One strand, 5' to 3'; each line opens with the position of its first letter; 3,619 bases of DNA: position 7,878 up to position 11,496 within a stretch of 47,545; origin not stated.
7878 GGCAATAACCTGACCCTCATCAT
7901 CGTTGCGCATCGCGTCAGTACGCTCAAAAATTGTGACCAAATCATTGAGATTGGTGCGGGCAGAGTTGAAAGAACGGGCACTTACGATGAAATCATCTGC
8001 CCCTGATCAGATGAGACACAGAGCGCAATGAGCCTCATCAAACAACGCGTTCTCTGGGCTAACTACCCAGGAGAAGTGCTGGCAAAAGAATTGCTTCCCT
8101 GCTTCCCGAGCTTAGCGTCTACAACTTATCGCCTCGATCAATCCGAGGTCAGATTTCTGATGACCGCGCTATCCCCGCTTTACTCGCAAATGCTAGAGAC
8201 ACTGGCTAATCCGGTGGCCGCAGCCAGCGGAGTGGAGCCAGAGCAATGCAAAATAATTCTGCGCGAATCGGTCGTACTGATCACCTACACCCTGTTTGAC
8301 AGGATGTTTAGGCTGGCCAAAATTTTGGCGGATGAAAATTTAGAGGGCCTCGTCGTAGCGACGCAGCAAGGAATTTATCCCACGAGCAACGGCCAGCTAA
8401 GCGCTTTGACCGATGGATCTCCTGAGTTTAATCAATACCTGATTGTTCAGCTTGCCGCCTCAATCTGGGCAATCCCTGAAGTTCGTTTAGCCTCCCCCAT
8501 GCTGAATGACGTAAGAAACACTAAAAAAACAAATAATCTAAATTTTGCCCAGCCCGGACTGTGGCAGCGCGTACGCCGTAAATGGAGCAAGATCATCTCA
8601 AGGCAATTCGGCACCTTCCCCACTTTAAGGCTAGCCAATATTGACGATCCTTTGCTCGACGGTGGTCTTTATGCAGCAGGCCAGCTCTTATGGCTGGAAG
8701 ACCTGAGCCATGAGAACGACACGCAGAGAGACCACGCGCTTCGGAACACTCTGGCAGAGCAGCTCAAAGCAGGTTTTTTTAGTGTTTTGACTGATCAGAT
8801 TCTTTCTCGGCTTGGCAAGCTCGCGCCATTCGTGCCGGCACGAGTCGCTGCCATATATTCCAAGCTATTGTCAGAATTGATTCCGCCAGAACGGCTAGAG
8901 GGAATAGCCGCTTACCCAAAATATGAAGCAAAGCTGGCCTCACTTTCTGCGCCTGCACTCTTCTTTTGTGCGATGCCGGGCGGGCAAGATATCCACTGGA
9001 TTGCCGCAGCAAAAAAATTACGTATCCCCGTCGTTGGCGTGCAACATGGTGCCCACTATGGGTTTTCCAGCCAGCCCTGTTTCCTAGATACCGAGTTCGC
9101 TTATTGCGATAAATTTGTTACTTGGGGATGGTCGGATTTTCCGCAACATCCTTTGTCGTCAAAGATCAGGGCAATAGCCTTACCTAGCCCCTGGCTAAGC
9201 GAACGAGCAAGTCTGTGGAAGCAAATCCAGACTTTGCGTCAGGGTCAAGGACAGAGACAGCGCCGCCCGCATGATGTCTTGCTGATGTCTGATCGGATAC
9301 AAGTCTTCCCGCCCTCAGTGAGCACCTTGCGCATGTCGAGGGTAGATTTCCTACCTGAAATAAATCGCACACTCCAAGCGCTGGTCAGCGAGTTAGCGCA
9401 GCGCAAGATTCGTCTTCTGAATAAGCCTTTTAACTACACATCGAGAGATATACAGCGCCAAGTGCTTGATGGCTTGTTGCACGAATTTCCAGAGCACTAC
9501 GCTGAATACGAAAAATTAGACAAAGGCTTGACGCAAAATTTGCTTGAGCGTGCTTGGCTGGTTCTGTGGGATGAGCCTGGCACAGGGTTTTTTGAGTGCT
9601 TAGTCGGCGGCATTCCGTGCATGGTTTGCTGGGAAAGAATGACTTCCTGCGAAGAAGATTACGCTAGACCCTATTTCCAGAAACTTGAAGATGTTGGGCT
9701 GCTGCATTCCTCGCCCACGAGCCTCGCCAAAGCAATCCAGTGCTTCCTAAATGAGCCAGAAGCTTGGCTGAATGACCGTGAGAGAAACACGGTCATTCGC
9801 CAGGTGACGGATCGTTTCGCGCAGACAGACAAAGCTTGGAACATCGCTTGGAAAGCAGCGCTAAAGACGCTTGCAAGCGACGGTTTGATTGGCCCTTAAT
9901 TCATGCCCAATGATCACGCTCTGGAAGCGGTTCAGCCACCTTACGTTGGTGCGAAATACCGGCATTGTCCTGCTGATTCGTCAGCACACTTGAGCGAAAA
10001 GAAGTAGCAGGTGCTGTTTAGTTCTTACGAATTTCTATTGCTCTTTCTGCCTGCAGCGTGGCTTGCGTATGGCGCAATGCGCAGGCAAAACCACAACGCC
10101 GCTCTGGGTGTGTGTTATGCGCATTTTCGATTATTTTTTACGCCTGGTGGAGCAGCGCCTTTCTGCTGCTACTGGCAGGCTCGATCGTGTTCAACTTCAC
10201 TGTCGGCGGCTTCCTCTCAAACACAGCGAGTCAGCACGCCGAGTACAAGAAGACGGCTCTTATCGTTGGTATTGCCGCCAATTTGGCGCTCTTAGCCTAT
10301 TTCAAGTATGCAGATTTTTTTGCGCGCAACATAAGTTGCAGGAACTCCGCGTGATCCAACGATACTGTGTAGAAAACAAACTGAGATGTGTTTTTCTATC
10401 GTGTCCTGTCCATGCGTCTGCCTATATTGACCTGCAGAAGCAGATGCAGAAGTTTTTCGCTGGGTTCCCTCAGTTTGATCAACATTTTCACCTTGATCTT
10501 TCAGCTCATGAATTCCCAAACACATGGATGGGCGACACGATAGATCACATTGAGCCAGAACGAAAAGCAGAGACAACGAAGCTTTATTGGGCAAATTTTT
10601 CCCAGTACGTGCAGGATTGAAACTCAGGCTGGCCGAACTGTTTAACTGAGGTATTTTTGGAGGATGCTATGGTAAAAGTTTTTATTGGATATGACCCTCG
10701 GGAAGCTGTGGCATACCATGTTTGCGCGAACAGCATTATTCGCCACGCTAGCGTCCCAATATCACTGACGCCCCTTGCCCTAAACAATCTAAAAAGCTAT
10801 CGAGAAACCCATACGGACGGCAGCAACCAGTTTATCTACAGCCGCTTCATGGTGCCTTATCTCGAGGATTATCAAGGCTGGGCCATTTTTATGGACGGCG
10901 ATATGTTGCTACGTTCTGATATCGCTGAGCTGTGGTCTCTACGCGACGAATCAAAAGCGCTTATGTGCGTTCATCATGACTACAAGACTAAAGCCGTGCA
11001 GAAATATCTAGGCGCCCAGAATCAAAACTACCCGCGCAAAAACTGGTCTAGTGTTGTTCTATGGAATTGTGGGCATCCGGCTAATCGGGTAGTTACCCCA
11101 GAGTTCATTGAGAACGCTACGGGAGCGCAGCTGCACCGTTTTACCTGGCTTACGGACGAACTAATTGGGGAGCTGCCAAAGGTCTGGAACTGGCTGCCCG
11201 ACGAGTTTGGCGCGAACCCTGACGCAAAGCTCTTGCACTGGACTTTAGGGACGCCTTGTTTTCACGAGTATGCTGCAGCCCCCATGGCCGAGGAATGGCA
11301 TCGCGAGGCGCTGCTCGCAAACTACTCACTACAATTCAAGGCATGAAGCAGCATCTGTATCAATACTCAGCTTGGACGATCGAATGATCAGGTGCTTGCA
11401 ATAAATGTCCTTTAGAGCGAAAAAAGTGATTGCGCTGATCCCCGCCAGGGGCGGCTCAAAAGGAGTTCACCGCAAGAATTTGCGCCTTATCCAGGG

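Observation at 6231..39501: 33-kb NulO-rich glycan operon with no recognisable Wzx/Wzy/Wzz, ligase, initiating transferase or Kps/Wzm-Wzt machinery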

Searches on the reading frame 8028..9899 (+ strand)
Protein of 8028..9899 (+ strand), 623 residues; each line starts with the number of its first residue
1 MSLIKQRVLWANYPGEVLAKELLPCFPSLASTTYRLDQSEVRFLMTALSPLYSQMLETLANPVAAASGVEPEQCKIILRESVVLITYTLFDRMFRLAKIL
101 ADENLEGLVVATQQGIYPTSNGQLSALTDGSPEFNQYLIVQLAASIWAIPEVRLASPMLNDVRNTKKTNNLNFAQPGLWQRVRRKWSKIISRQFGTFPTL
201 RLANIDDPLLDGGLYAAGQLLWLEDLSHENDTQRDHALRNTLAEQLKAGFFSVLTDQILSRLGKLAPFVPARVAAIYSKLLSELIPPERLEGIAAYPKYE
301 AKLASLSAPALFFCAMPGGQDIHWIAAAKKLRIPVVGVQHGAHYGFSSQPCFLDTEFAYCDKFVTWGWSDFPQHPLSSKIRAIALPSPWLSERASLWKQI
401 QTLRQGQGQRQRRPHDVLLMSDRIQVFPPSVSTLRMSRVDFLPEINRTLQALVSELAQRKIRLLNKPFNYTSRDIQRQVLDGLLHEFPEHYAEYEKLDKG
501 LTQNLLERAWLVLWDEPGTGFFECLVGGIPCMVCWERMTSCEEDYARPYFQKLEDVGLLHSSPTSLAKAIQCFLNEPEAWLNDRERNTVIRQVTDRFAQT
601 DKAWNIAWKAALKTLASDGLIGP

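Call 3: search_protein_families(library=pfam, proteins=[window:8028-9899:+], max_evalue=0.01)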
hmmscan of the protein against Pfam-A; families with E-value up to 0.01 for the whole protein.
window:8028-9899:+ (623 aa): 0 families

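Call 8: search_protein_families(library=ncbifam, proteins=[window:8028-9899:+], max_evalue=0.01)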
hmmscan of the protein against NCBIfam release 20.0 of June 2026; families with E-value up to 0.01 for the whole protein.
window:8028-9899:+ (623 aa): 1 family
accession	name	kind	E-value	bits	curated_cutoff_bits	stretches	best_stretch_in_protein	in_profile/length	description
TIGR04331.1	o_ant_LIC12162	subfamily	1.8e-32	112.9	225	2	503-612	476-585/585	LIC12162 family transferase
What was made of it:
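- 8028..9899 (+): LIC12162-family protein (623 aa), soluble GT-B fold; candidate nonulosonic-acid-associated transferase. TIGR04331 gives a partial hit of 112.9 bits, below the 225 cut-off (call 8).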

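Call 13: find_encoding_contigs(protein=window:8028-9899:+, flank=10000, max_places=6)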
Protein window:8028-9899:+ (623 aa): no gene with exactly this product is on record in the collection.

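Call 23: find_homologous_proteins(query=window:8028-9899:+, max_evalue=0.00001)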
Query window:8028-9899:+ (623 aa): 29 proteins with E <= 0.00001 among 8000 candidates.
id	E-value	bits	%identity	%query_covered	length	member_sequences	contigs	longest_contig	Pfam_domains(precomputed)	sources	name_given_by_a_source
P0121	0.0e+0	1434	100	100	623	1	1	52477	PF27859.1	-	-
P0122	9.9e-230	782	56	99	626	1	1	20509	PF27859.1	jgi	-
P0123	2.8e-215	735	55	99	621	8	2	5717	PF27859.1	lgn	-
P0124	3.8e-212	724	54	98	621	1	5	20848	PF27859.1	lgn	-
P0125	1.1e-198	680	50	99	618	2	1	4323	PF27859.1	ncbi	-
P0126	3.5e-195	668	49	98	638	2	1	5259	PF27859.1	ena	-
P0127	3.2e-193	662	50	97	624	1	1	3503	PF27859.1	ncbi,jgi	jgi:putative transferase (TIGR04331 family)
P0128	2.1e-190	652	49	98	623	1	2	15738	PF27859.1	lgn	-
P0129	3.0e-184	632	48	97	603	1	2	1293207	PF27859.1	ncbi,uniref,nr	ncbi:hypothetical protein FIT74_04345 [Candidatus Methylopumilus universalis]|uniref:Uncharacterized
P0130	6.4e-183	628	48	98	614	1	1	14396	PF27859.1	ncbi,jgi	jgi:hypothetical protein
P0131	5.5e-182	625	54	85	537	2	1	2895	PF27859.1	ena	-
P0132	1.1e-180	620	47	97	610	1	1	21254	PF27859.1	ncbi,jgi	jgi:putative transferase (TIGR04331 family)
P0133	6.8e-180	618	48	97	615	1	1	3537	PF27859.1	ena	-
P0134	1.2e-171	590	45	96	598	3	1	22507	PF27859.1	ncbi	-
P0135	2.3e-168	580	44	98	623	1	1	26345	PF27859.1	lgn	-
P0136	2.4e-168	579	44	97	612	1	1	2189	PF27859.1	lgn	-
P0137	4.3e-163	562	43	98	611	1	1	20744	PF27859.1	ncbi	-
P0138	4.7e-156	539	42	98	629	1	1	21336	PF27859.1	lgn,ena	-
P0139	1.5e-146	508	41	98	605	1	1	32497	PF27859.1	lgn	-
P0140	7.4e-145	502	40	98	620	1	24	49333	PF27859.1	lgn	-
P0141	2.4e-142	494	40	98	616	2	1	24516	PF27859.1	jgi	jgi:hypothetical protein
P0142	1.9e-126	441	49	65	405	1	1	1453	PF27859.1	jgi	jgi:putative transferase (TIGR04331 family)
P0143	2.6e-108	381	36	98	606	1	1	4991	PF27859.1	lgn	-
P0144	2.0e-99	352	34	98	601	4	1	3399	PF27859.1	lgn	-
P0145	2.1e-99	352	35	98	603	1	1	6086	PF27859.1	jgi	jgi:hypothetical protein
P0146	6.7e-67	244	28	95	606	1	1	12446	PF27859.1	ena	-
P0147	7.3e-63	231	34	60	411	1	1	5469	PF27859.1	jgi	-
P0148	3.0e-6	44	23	46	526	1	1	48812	PF27859.1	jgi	jgi:putative transferase (TIGR04331 family)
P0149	4.5e-6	44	24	43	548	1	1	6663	PF27859.1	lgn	-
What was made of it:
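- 8028..9899 (+): Homologues carry PF27859 (call 23).
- On LIC12162 family transferase (TIGR04331 / PF27859): The precomputed Pfam label PF27859 is given for this protein and all 28 homologues found (call 23).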

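Call 36: predict_structure(alignment_id=A1)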
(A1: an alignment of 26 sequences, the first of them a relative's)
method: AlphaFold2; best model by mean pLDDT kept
length: 623 residues; sequences in the alignment: 26
mean_pLDDT: 90.3   pTM: 0.90
mean pLDDT of the five models: 90.3, 90.1, 88.3, 88.3, 88.2
residues with pLDDT >= 90: 443; 70-90: 149; 50-70: 25; < 50: 6
segments of 3 or more residues with pLDDT < 50: 1-3, 621-623
pLDDT, mean of each block of 10 residues (from residue 1): 73 90 86 82 86 93 95 96 94 91 86 90 92 96 94 87 90 85 95 95 90 95 76 91 93 81 75 94 95 93 94 90 96 96 89 91 96 92 96 89 56 88 88 74 93 98 96 94 97 94 90 94 95 91 95 98 97 92 96 96 96 83 37
secondary structure, 60 per line:
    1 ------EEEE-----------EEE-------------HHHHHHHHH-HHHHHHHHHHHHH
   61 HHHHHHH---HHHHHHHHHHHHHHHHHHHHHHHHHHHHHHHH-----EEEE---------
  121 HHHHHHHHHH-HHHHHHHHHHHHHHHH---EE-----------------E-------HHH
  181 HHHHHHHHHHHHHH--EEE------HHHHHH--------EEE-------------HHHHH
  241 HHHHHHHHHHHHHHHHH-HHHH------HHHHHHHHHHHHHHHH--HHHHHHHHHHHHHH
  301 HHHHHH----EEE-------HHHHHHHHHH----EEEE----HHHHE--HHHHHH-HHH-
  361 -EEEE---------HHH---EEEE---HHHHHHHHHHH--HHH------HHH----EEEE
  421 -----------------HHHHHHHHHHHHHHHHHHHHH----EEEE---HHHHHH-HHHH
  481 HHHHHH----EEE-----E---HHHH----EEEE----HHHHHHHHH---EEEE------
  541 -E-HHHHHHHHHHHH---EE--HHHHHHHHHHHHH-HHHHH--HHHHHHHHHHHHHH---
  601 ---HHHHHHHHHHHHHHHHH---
elements in order: E7-10 E22-24 H38-46 H48-67 H71-102 E108-111 H121-130 H132-147 H178-194 E197-199 H206-211 E220-222 H236-257 H259-262 H269-284 H287-306 E311-313 H321-330 E335-338 H343-346 H350-355 E362-365 E381-384 H388-398 E417-420 H438-458 E463-466 H470-475 H477-486 E491-493 H503-506 E511-514 H519-527 E531-534 H544-555 H563-575 H577-581 H584-597 H604-620
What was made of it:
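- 8028..9899 (+): The AlphaFold2 model has pLDDT 90 (call 36).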

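Call 40: fold_search(model_id=the predicted structure, library=pdb)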
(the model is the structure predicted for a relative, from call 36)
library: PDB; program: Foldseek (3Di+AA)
matches with E <= 10: 1025; with E <= 0.001: 73
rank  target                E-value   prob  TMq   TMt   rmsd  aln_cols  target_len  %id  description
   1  7vz6_E                5.5e-07  1.00  0.30  0.46   7.2       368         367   14  The crystal structure of Non-hydrolyzing UDPGlcNAc 2-epimerase in complex with UDP-glucose (released 2022-11-16)
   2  8sxv_B                1.5e-06  1.00  0.31  0.49   6.6       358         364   12  X-ray crystal structure of UDP- 2,3-diacetamido-2,3-dideoxy-glucuronic acid-2-epimerase from Thermus thermophilus stra (released 2023-09-13)
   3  3beo_A                1.5e-06  1.00  0.25  0.37   8.6       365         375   13  A Structural Basis for the allosteric regulation of non-hydrolyzing UDP-GlcNAc 2-epimerases (released 2008-02-19)
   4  8sxv_A                1.9e-06  1.00  0.30  0.47   7.5       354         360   14  X-ray crystal structure of UDP- 2,3-diacetamido-2,3-dideoxy-glucuronic acid-2-epimerase from Thermus thermophilus stra (released 2023-09-13)
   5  3ot5_D                2.6e-06  1.00  0.31  0.47  10.3       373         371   14  2.2 Angstrom Resolution Crystal Structure of putative UDP-N-acetylglucosamine 2-epimerase from Listeria monocytogenes (released 2010-09-22)
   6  8syd_B                3.2e-06  1.00  0.26  0.39  11.2       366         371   12  X-ray crystal structure of UDP-2,3-diacetamido-2,3-dideoxy-glucuronic acid-2-epimerase from Thermus thermophilus strai (released 2023-09-13)
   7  8sxw_C                3.3e-06  1.00  0.32  0.50   6.3       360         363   13  X-ray crystal structure of UDP- 2,3-diacetamido-2,3-dideoxy-glucuronic acid-2-epimerase from Thermus thermophilus stra (released 2023-09-13)
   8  8syd_A                4.3e-06  1.00  0.26  0.40   9.2       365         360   12  X-ray crystal structure of UDP-2,3-diacetamido-2,3-dideoxy-glucuronic acid-2-epimerase from Thermus thermophilus strai (released 2023-09-13)
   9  4neq                  5.3e-06  1.00  0.29  0.46   8.4       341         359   13  The structure of UDP-GlcNAc 2-epimerase from Methanocaldococcus jannaschii (released 2014-04-23)
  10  7es1                  5.3e-06  1.00  0.33  0.45  10.2       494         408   13  glycosyltransferase in complex with UDP and ST (released 2021-12-08)
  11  8ahe_A                6.2e-06  1.00  0.33  0.50   8.7       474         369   12  PAC-FragmentDEL: Photoactivated covalent capture of DNA encoded fragments for hit discovery (released 2022-09-14)
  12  4nes                  7.2e-06  1.00  0.29  0.45   8.9       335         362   13  Crystal structure of Methanocaldococcus jannaschii UDP-GlcNAc 2-epimerase in complex with UDP-GlcNAc and UDP (released 2014-04-23)
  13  8sxy_B                8.8e-06  1.00  0.28  0.45   8.9       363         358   13  X-ray crystal structure of UDP- 2,3-diacetamido-2,3-dideoxy-glucuronic acid-2-epimerase from Thermus thermophilus stra (released 2023-09-13)
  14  7vfo_B                8.8e-06  1.00  0.29  0.35   7.1       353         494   13  Crystal structure of SdgB (Phosphate-binding form) (released 2021-11-24)
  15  8sya_A                1.1e-05  1.00  0.27  0.42   8.2       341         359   13  X-ray crystal structure of UDP-2,3-diacetamido-2,3-dideoxy-glucuronic acid-2-epimerase from Thermus thermophilus strai (released 2023-09-13)
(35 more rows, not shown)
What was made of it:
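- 8028..9899 (+): Foldseek matches GT-B enzymes such as MurG, SdgB, NGT and 2-epimerases (call 40).
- Closest known: Leptospira rfb-locus families LIC12162. Different: New here is the GT-B fold model for the LIC12162-family protein (calls 36, 40).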

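Call 77: find_related_loci(query=A1, collection=metagenome_contigs, flank=10000)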
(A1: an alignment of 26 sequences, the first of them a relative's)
Query A1 (623 aa) in metagenome_contigs; peptide patterns used: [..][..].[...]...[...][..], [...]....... (x = any residue, [..] = any of these).
491 stretches matched a pattern; 27 encode a relative of the query (tblastn E <= 1e-3); 27 distinct loci.
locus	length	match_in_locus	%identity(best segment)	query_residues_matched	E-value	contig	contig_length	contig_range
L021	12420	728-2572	55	1-616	0e+0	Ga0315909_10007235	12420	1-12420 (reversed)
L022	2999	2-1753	55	31-615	0e+0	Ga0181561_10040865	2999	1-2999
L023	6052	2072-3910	52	1-614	0e+0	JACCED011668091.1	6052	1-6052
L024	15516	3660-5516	50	2-622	0e+0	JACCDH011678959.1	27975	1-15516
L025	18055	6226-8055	43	3-615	2e-170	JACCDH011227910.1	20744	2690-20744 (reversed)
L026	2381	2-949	65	298-615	1e-152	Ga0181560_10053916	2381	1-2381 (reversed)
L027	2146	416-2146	34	8-592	3e-97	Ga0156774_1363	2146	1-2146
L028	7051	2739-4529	31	23-616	2e-75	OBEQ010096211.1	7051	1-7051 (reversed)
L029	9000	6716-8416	31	23-586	1e-71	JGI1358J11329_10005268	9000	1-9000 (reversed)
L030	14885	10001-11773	26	19-616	4e-71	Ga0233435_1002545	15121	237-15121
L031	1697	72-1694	28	7-554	4e-61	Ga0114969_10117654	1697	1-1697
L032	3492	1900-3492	27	7-544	4e-57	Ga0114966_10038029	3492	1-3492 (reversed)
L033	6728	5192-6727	27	26-544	5e-56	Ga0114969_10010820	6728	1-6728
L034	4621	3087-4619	26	26-543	8e-55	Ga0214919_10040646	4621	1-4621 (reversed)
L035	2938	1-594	47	415-612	8e-55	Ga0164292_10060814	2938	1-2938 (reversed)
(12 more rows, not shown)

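Call 90: search_protein_families(library=pfam, proteins=[L021:2607-3362:+, L021:3366-4898:+, L021:4902-5867:+], max_evalue=0.01)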
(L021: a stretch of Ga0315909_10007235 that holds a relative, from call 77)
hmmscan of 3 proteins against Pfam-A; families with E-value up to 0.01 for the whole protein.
L021:2607-3362:+ (251 aa): 4 families
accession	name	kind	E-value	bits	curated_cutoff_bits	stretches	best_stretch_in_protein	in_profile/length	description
PF13578.12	Methyltransf_24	-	1.9e-19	70.9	26.3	1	102-204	1-105/105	Methyltransferase domain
PF01596.23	Methyltransf_3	-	8.5e-07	28.9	22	1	80-178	26-131/204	O-methyltransferase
PF04989.18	RMNT_CmcI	-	0.0015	18.7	23.2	1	101-205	36-149/206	Rhamnosyl O-methyltransferase/CmcI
PF05711.17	TylF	-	0.0015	18.3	23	1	141-226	165-251/264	Macrocin-O-methyltransferase (TylF)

L021:3366-4898:+ (510 aa): 2 families
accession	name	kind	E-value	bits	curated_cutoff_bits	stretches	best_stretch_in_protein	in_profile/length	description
PF03062.24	MBOAT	-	2.7e-34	119.4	27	1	138-376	71-326/337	MBOAT, membrane-bound O-acyltransferase family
PF13813.11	MBOAT_2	-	2e-05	25.3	25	1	265-328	3-68/85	Membrane bound O-acyl transferase family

L021:4902-5867:+ (321 aa): 0 families
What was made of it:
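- On MBOAT O-acyltransferase: The intact homologue in L021 has PF03062 (call 90).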

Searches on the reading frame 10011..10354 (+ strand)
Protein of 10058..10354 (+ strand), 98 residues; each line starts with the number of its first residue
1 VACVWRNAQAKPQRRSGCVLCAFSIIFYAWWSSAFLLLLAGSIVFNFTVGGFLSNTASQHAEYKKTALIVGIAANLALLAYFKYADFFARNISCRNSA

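Call 56: search_protein_families(library=pfam, proteins=[window:10011-10295:+, window:10058-10354:+], max_evalue=0.1)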
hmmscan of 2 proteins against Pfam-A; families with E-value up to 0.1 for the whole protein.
window:10011-10295:+ (94 aa): 1 family
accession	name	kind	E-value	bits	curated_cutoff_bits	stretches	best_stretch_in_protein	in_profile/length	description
PF21338.2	Top1B_N_bact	-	0.016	15.3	27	1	70-93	8-31/49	Bacterial DNA topoisomerase IB, N-terminal domain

window:10058-10354:+ (98 aa): 0 families

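Call 57: search_dna_similar(query=window:10058-10354:+, collection=plasmids, mode=protein, max_evalue=0.001, max_rows=8)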
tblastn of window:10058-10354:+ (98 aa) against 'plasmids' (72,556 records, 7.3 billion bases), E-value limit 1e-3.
Records with a match: 30; places in all: 30; records where one place covers at least 80% of the query: 23.
Best place of each record, by identity: <60% 30.
By first word of the organism name: Bacillus 11; Deinococcus 3; Skermanella 3; Flammeovirgaceae 1; Roseomonas 1; Methylobacter 1; Methylobacterium 1; Pseudomonas 1; Qingshengfaniella 1; Rhizobium 1; and 6 more.
By predicted mobility (MOB-suite, as given by PLSDB): non-mobilizable 26; mobilizable 2; conjugative 2.
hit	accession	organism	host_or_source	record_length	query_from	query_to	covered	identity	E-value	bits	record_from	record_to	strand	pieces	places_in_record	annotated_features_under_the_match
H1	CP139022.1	Flammeovirgaceae bacterium SG7u.111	Seagrass,tissue sample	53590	24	93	71%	51.4%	4e-12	67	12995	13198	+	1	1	MBOAT family O-acyltransferase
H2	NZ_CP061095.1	Roseomonas marmotae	Marmota himalayana,pure culture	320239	12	91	82%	43.8%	6e-9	58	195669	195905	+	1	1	MBOAT family protein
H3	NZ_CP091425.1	Methylobacter sp. YRD-M1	isolate,wetland soil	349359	5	91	89%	38.9%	1e-7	54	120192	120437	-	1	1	MBOAT family protein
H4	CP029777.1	Deinococcus actinosclerus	mixed culture,wastewater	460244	12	98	89%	37.9%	6e-5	47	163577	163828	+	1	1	membrane-bound O-acyltransferase family protein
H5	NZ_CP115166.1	Deinococcus aquaticus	Freshwater stream system, activated ...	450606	12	96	87%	38.4%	3e-5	48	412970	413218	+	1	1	MBOAT family protein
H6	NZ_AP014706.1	Methylobacterium aquaticum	-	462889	12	87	78%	42.1%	8e-7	52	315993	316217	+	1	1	MBOAT family protein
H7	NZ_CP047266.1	Pseudomonas asturiensis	Stream water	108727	13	88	78%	42.1%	2e-5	48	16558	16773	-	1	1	MBOAT family O-acyltransferase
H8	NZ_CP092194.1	Deinococcus sp. KNUC1210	Setaria viridis,cell ...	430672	12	94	85%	37.3%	4e-5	47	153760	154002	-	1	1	MBOAT family O-acyltransferase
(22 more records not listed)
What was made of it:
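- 10011..10620 (+): Pseudogene: frameshifted N-terminal ~100 codons of an MBOAT O-acyltransferase fused to the last ~86 codons of its partner gene (deletion of about 2 kb). tblastn of 10058-10354 hits annotated MBOAT genes on 30 plasmids (call 57).
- Checked: Its fragment 10058-10354 matches annotated MBOAT genes (call 57).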

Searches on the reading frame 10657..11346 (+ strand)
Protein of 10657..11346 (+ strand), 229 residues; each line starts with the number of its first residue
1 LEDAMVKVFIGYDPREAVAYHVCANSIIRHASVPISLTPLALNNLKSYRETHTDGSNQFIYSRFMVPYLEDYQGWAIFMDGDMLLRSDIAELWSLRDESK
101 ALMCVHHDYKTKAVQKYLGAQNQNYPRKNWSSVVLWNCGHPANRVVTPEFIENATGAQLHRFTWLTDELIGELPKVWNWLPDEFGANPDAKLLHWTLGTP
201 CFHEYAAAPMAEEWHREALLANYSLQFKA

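Call 3: search_protein_families(library=pfam, proteins=[window:10657-11346:+], max_evalue=0.01)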
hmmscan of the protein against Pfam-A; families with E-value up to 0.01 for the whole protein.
window:10657-11346:+ (229 aa): 1 family
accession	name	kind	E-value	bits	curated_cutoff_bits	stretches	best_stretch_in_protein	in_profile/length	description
PF01501.26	Glyco_transf_8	-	8.7e-06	25.9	24.3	1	52-131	78-153/253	Glycosyl transferase family 8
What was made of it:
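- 10657..11346 (+): GT8-like small glycosyltransferase (DxD motif), always linked to module 1. Pfam Glyco_transf_8 at 25.9 bits, cut-off 24.3 (call 3).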

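Call 8: search_protein_families(library=ncbifam, proteins=[window:10657-11346:+], max_evalue=0.01)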
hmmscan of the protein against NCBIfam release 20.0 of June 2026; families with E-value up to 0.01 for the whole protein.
window:10657-11346:+ (229 aa): 0 families
